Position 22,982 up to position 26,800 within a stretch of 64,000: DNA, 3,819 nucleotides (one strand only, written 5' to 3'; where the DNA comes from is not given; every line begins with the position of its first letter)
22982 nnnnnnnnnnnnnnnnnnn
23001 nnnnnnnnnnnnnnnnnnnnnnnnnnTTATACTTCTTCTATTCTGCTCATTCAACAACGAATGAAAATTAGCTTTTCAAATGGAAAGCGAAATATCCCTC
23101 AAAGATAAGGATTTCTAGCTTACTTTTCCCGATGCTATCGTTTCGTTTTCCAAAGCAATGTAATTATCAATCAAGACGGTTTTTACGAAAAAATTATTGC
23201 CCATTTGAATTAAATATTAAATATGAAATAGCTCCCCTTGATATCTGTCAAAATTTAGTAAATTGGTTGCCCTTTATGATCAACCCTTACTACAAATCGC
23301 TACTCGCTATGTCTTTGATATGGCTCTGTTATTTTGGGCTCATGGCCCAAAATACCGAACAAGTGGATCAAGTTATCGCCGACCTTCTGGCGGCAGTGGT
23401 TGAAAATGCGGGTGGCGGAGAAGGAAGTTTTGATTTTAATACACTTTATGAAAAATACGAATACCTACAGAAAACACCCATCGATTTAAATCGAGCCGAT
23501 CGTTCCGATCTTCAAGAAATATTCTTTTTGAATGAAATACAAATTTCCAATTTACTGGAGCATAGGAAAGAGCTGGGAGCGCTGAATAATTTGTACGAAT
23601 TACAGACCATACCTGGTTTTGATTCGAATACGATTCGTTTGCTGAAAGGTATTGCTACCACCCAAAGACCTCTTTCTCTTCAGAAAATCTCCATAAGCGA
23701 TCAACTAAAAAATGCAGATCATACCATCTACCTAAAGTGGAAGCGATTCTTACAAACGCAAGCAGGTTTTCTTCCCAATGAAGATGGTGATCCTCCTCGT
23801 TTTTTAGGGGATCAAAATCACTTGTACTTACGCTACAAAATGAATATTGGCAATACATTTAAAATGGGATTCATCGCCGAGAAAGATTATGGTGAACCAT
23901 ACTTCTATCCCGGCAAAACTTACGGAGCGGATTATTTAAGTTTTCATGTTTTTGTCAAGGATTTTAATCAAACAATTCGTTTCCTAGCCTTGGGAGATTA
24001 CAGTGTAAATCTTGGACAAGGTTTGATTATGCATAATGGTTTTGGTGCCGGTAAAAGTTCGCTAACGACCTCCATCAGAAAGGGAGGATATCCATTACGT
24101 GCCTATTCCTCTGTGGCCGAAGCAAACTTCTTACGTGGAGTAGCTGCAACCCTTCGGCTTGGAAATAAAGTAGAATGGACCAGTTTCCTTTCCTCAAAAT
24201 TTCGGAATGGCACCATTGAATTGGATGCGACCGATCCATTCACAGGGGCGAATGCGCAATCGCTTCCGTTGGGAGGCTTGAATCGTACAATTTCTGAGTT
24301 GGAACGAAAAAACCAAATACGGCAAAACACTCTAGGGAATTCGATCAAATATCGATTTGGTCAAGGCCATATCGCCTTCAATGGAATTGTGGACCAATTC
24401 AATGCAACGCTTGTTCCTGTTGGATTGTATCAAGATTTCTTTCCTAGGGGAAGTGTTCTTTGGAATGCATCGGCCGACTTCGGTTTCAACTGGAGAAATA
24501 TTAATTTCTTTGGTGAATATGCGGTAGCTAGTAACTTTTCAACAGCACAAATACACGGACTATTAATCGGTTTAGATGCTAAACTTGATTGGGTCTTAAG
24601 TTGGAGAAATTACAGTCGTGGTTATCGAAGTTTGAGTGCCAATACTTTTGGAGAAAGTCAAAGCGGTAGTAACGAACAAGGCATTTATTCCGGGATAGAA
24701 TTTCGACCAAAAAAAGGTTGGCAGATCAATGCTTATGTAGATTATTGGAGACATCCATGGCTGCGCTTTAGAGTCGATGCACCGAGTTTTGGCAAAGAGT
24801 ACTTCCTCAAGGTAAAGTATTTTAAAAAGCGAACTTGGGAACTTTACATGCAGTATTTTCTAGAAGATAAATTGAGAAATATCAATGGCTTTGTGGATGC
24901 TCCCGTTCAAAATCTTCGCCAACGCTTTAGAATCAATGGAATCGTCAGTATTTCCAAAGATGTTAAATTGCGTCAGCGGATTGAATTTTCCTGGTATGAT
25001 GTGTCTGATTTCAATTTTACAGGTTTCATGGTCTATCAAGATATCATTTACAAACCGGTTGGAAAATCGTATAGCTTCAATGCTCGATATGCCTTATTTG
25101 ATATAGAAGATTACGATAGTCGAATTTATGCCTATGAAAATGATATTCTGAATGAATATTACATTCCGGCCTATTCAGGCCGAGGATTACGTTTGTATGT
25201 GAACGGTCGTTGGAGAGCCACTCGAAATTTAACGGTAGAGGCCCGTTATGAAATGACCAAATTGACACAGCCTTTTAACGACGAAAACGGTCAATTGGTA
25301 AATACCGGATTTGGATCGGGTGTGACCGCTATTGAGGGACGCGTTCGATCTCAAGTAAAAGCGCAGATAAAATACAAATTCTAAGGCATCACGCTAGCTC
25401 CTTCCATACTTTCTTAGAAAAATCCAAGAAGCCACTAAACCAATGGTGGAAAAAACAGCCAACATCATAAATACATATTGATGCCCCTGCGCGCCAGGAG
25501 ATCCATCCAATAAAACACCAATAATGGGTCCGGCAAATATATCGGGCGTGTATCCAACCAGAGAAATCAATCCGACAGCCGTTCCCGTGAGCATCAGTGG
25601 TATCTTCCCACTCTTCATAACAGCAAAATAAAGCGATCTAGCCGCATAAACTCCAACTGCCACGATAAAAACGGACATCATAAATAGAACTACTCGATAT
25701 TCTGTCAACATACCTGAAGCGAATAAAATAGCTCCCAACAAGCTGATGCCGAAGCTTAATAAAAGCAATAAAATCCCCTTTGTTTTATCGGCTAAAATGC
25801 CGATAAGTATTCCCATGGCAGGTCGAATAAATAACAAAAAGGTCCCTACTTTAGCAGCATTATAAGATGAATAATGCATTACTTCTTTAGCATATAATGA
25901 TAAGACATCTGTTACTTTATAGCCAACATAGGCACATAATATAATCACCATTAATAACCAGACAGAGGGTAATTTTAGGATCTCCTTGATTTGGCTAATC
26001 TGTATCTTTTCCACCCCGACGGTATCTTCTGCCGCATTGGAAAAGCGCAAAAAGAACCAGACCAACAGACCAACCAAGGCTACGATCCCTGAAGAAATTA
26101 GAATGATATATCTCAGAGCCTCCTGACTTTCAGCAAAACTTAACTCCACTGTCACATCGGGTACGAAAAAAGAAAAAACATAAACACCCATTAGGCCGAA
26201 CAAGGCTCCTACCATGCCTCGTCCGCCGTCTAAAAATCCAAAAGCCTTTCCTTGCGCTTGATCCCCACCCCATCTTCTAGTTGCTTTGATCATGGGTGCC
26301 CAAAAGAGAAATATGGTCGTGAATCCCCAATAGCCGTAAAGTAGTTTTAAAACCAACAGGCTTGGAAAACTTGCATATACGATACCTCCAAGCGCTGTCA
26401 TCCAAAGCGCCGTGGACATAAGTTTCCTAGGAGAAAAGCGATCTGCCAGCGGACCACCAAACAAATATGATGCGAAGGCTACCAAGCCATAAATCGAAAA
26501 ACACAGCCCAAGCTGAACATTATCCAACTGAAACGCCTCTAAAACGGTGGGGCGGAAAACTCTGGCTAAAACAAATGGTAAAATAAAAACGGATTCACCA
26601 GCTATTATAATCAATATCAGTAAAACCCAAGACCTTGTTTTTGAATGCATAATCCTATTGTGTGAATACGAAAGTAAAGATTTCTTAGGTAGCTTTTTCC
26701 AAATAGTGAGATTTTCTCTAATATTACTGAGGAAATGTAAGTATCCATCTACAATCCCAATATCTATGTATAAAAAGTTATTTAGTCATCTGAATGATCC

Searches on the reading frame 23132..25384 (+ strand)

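Call 37: search_protein_families(library=pfam, proteins=[window:23132-25384:+], max_evalue=0.001)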
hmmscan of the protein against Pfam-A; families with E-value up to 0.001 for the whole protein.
window:23132-25384:+ (750 aa): 1 family
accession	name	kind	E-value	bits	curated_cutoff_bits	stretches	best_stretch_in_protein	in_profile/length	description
PF12836.13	HHH_3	-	3.9e-08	33.7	27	1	114-173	3-62/65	Helix-hairpin-helix motif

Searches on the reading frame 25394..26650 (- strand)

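Call 37: search_protein_families(library=pfam, proteins=[window:25394-26650:-], max_evalue=0.001)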
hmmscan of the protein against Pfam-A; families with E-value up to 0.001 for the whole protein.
window:25394-26650:- (418 aa): 1 family
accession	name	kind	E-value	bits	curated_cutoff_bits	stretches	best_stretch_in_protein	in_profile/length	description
PF07690.21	MFS_1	-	2e-24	86.6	33.4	1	30-367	16-340/347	Major Facilitator Superfamily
